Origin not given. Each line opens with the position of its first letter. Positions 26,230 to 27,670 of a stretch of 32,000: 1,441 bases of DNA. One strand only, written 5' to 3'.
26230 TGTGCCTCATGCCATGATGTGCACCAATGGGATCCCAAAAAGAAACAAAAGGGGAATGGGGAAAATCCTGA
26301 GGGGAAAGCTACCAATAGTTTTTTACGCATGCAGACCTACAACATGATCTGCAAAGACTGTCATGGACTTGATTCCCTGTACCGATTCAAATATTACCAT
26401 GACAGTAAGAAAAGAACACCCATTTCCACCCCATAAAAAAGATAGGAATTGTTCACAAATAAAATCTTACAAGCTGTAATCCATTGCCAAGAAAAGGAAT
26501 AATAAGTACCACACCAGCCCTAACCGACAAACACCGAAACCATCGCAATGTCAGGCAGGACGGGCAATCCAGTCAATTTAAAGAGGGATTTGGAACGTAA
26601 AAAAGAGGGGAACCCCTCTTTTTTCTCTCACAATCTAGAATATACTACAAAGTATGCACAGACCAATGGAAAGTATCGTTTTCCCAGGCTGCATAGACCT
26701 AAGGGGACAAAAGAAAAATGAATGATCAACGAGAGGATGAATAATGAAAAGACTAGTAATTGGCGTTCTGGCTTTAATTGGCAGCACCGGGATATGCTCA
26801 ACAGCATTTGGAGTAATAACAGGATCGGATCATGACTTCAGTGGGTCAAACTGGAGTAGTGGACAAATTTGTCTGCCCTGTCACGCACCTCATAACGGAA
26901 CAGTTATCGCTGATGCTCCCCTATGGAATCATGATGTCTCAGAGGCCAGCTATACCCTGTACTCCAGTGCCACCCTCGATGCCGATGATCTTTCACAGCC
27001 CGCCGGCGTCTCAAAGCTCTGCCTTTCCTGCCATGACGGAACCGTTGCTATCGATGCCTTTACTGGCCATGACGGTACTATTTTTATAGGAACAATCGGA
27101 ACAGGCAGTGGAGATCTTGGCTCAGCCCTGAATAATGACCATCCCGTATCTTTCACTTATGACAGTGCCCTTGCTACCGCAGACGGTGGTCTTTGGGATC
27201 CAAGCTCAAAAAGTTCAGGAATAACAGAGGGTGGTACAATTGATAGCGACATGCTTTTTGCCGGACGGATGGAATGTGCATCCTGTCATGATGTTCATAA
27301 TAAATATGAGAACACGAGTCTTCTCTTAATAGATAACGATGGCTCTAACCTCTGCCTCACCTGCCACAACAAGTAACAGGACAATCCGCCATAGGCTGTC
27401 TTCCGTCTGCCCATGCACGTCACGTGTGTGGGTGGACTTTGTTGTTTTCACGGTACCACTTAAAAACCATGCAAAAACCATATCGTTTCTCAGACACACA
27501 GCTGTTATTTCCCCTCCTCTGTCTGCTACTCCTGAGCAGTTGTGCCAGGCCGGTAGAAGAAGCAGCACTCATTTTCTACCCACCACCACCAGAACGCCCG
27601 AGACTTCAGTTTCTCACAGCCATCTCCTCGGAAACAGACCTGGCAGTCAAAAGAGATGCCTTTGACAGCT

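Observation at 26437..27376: Stand-alone, separately promoted tetrahaem cytochrome: candidate abundant shuttle or polymerising nanowire subunit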

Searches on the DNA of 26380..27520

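Call 39: search_rna_families(source=window, start=26380, end=27520, threshold=evalue, max_evalue=10, show_alignments=2)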
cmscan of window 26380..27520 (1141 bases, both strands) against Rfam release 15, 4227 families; matches with E-value up to 10: 6.
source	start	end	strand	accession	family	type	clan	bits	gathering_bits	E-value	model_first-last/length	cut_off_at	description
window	26599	26682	+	RF02420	Bp1_162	Gene; sRNA;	-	20.5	50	1.2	1-100/100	no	Burkholderia sRNA Bp1_Cand612_SIPHT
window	26559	26642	-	RF01457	rli22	Gene; sRNA;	CL00114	19.8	80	2.1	1-111/111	no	Listeria sRNA rli22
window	26562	26632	+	RF02029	sraA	Gene; sRNA;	-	19.8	56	3.6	1-95/95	no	sraA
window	27241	27313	+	RF02111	IS009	Gene;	-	16.6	117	0.25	1-199/199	no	IS009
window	26718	26739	+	RF00617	cHP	Cis-reg;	CL00129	15.9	40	3.3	1-45/45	no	Flavivirus capsid hairpin cHP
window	26833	26883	+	RF00612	SNORD75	Gene; snRNA; snoRNA; CD-box;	-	13.1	50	7.8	1-62/62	no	Small nucleolar RNA SNORD75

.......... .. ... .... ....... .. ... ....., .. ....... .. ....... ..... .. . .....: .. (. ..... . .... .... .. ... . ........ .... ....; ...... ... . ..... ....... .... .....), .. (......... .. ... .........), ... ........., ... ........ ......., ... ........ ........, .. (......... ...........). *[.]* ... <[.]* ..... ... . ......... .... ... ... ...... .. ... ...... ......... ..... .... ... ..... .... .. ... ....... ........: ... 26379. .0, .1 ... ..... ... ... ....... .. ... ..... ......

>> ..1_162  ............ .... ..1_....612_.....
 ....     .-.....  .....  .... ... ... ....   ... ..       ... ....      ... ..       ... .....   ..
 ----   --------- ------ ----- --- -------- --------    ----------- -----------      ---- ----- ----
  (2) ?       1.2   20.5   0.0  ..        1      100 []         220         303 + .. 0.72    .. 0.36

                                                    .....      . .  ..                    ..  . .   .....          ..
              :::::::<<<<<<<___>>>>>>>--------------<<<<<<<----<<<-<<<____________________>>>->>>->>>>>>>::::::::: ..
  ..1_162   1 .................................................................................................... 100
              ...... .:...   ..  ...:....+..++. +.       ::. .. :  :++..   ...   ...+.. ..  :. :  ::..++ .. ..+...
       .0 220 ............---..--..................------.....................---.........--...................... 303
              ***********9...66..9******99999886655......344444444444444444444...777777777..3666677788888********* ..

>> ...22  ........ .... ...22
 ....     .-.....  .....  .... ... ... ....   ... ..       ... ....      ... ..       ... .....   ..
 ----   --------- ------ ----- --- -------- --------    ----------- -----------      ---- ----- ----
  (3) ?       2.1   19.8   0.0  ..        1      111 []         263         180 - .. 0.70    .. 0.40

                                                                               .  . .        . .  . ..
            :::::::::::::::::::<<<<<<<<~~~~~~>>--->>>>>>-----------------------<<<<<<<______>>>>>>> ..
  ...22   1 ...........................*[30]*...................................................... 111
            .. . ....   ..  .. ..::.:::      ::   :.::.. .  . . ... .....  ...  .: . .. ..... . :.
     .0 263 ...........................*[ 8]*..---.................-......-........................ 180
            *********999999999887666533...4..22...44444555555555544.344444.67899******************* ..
